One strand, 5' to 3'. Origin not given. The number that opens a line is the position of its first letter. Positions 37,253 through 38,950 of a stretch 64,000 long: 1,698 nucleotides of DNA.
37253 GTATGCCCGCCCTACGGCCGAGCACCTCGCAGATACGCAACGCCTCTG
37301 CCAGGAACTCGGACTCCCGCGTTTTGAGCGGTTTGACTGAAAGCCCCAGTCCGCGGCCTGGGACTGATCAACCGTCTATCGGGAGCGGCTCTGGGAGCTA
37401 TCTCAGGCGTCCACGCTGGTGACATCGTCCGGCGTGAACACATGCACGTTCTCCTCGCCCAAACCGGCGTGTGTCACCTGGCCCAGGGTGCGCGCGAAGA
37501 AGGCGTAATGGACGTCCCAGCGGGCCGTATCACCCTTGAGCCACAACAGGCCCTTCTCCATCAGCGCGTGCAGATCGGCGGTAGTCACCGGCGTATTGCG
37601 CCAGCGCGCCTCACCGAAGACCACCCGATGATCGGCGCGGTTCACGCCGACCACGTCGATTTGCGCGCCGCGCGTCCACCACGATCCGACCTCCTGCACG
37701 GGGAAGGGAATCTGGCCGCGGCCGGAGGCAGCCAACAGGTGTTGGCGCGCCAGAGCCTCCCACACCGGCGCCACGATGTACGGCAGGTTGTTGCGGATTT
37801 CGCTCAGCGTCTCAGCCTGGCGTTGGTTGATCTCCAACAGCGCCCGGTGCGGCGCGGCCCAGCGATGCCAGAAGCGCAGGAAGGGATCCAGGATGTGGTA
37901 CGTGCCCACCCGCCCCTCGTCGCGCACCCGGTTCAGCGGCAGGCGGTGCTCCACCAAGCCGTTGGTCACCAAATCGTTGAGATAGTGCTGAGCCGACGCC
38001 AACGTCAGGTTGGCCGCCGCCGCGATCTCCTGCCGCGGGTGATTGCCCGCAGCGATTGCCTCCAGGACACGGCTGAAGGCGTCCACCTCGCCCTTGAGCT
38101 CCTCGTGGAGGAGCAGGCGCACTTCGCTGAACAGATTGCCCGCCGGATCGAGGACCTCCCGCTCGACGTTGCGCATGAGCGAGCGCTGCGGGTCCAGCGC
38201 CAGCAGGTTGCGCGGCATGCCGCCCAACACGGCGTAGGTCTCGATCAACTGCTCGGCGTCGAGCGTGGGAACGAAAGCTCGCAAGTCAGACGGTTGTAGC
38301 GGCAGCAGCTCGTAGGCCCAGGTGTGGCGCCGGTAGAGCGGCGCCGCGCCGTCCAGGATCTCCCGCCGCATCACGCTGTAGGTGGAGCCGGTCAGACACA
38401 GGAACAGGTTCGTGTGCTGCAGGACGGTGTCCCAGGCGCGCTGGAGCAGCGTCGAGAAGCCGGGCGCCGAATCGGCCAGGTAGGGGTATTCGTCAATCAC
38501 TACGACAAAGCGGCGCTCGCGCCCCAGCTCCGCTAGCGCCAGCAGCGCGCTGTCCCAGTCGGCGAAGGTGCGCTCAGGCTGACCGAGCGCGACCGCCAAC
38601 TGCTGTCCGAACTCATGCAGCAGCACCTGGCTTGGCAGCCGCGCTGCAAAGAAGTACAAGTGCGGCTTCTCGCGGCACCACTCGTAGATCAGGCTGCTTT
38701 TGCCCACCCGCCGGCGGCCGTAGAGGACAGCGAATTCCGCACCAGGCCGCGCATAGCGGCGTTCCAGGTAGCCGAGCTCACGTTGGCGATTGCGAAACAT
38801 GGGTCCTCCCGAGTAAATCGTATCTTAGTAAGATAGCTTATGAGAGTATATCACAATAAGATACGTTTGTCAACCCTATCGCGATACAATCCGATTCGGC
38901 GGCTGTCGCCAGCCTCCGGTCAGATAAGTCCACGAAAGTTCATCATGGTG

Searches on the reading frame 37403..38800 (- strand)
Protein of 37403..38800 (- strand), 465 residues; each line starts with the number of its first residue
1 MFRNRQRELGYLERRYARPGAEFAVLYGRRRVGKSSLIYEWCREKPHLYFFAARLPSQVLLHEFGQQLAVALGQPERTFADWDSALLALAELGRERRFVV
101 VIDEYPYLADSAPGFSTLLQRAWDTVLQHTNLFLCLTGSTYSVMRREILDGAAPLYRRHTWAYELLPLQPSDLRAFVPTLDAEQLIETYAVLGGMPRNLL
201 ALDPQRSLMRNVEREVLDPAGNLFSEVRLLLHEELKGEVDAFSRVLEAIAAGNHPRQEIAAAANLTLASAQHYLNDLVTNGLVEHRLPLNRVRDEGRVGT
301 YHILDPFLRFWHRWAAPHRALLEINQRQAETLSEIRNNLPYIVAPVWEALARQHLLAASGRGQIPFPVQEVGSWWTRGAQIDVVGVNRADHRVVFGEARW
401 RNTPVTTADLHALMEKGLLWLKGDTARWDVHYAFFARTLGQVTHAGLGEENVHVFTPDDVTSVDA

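Call 8: search_protein_families(library=pfam, proteins=[window:37403-38800:-], max_evalue=0.01)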
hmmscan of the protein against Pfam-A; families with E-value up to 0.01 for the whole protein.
window:37403-38800:- (465 aa): 7 families
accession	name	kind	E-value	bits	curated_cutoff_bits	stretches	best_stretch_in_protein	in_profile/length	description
PF01637.24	ATPase_2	-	1.7e-18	67.7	33.2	1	2-201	1-224/225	ATPase domain predominantly from Archaea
PF03008.20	DUF234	-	5.3e-18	65.7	22.5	1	311-403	1-92/100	Archaea bacterial proteins of unknown function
PF13173.12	AAA_14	-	5.7e-06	26.8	27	1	24-168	5-123/129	AAA domain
PF14947.12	HTH_45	-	3.2e-05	24.3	25.5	1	241-286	7-52/77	Winged helix-turn-helix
PF09339.16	HTH_IclR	-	7.3e-05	22.9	22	1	244-285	7-50/52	IclR helix-turn-helix domain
PF13401.12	AAA_22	-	8.7e-05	23.3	27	1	20-139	4-123/130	AAA domain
PF13191.12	AAA_16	-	0.00024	22.1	32.6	1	5-91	5-103/167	AAA ATPase domain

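Call 9: search_protein_families(library=padloc, proteins=[window:37403-38800:-], max_evalue=0.01)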
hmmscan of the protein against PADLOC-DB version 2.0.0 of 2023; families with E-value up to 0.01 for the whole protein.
window:37403-38800:- (465 aa): 6 families
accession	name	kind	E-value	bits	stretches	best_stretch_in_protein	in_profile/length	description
PDLC04984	PDC-S27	-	1.2e-42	144.4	1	4-405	6-417/474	-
PDLC04985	PDC-S27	-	8.7e-25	85.6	1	2-453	6-472/484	-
PDLC04789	PDC-S01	-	9.1e-06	22.9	1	22-214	18-180/375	-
PDLC04791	PDC-S01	-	2.7e-05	21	1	7-163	5-147/395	-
PDLC04787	PDC-S01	-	0.0003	17.8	1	23-209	29-199/412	-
PDLC01438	Csa3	-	0.0075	14.3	0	244-334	152-233/305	"CAS-I,CAS-II,CAS-III,CAS-IV,CAS-V,CAS-VI; associated_signaling"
